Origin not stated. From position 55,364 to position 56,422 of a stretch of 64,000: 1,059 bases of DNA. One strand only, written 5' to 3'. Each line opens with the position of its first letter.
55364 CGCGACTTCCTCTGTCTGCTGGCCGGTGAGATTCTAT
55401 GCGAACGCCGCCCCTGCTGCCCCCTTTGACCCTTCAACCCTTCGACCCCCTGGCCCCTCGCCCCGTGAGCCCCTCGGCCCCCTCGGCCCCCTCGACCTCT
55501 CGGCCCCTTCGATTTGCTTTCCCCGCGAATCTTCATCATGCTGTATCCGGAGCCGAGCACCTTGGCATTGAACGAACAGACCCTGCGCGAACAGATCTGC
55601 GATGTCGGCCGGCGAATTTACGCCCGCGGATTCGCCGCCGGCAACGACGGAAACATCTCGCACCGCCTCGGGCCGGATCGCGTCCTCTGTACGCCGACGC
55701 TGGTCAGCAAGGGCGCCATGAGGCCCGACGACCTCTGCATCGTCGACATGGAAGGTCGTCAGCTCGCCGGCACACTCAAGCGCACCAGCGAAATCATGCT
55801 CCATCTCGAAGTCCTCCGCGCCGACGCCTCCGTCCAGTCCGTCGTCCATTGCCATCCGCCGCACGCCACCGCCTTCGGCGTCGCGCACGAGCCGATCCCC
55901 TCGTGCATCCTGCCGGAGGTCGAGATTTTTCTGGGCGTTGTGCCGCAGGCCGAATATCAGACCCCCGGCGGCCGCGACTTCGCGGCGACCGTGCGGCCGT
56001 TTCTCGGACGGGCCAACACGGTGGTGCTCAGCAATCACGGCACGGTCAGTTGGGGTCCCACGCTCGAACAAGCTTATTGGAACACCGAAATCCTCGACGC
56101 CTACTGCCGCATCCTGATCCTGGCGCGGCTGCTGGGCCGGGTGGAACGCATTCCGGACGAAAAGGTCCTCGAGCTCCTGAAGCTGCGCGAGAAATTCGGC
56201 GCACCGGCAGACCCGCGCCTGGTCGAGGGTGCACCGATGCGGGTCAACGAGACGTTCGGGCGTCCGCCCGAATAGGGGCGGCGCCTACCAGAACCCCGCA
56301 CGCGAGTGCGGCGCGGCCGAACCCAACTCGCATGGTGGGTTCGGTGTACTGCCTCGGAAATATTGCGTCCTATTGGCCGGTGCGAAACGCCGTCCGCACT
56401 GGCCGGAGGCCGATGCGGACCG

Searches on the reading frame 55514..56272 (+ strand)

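Call 49: search_protein_families(library=pfam, proteins=[window:55514-56272:+], max_evalue=0.0001)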
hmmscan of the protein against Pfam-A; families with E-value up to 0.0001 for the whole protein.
window:55514-56272:+ (253 aa): 1 family
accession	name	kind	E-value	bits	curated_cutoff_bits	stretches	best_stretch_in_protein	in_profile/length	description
PF00596.27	Aldolase_II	-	6e-44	150.6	22.2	1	26-201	1-182/183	Class II Aldolase and Adducin N-terminal domain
